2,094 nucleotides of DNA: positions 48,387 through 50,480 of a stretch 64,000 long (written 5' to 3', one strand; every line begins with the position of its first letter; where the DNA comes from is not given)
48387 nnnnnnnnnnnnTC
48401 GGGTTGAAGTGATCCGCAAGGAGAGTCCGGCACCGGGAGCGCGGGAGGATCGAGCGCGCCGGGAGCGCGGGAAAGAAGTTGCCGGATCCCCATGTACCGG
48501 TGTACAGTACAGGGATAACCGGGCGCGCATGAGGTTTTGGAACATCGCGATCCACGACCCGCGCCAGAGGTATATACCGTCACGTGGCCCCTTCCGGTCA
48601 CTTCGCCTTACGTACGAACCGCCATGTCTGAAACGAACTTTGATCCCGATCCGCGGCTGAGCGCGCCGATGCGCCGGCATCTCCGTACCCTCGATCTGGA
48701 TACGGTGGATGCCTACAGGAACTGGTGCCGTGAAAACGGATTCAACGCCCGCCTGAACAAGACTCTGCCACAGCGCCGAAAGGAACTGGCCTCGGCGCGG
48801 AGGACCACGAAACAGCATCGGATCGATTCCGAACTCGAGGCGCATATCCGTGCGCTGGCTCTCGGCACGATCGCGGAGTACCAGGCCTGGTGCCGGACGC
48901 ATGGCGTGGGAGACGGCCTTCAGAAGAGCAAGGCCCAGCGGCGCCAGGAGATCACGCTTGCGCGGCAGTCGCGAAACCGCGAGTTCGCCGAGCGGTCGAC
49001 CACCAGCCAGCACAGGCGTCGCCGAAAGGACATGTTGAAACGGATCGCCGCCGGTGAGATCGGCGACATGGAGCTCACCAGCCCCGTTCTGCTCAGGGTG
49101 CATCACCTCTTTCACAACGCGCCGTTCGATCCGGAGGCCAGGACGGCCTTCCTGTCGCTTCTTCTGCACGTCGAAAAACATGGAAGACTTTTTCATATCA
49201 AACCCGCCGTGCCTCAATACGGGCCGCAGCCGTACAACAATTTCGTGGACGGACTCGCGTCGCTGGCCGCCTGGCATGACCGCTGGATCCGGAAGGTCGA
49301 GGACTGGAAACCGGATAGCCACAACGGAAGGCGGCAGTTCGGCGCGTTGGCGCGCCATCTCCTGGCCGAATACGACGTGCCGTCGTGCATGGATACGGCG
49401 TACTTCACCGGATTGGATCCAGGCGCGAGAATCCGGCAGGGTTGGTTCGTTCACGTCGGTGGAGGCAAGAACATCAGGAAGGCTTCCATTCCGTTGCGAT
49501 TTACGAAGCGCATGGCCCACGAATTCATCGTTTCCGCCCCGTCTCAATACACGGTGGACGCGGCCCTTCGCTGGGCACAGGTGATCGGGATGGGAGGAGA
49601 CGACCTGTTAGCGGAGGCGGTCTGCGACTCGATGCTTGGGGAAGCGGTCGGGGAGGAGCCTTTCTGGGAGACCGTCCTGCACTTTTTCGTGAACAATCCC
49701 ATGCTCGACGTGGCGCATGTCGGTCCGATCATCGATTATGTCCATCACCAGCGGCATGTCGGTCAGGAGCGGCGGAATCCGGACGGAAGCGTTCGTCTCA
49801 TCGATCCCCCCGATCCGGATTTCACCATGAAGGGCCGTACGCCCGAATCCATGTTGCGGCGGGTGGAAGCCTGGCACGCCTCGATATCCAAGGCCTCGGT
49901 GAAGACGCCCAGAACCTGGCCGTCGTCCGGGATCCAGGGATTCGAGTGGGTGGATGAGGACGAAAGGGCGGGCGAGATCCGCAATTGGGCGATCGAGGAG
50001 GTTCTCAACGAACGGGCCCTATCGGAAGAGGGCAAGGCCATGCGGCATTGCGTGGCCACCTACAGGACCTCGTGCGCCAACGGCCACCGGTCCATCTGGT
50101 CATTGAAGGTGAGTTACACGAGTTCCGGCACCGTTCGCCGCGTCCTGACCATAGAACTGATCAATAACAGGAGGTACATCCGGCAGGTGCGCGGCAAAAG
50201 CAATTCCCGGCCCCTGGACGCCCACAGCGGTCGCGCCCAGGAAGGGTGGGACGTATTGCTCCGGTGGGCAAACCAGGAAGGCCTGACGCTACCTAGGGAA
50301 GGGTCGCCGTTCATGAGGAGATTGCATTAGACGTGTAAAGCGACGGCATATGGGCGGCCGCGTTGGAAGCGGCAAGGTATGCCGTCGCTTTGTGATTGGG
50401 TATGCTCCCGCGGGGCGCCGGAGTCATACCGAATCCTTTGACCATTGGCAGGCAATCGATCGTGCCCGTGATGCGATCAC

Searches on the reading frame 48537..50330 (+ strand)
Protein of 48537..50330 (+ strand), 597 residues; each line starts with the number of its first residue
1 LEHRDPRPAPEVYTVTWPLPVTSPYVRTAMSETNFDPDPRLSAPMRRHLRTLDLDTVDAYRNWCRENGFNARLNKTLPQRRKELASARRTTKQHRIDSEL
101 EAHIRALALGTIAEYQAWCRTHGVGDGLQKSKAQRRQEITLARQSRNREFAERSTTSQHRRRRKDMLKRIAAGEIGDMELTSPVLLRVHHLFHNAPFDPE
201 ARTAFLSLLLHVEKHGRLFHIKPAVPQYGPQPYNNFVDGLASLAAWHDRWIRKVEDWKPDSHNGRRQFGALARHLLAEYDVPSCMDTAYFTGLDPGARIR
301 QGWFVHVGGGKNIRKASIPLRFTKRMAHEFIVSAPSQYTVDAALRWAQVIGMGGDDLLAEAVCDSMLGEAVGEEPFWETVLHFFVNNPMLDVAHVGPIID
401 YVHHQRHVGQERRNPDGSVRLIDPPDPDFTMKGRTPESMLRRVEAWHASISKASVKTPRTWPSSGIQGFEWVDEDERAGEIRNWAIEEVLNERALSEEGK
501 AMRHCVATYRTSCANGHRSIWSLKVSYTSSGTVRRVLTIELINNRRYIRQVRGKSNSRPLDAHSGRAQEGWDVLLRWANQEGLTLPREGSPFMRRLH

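Call 48: search_protein_families(library=pfam, proteins=[window:48537-50330:+], max_evalue=0.0001)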
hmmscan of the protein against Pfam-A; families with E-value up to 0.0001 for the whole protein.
window:48537-50330:+ (597 aa): 1 family
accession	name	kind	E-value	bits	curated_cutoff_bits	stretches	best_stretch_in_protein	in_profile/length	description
PF14284.11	PcfJ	-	5.5e-10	39.7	25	1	486-561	68-140/147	PcfJ-like protein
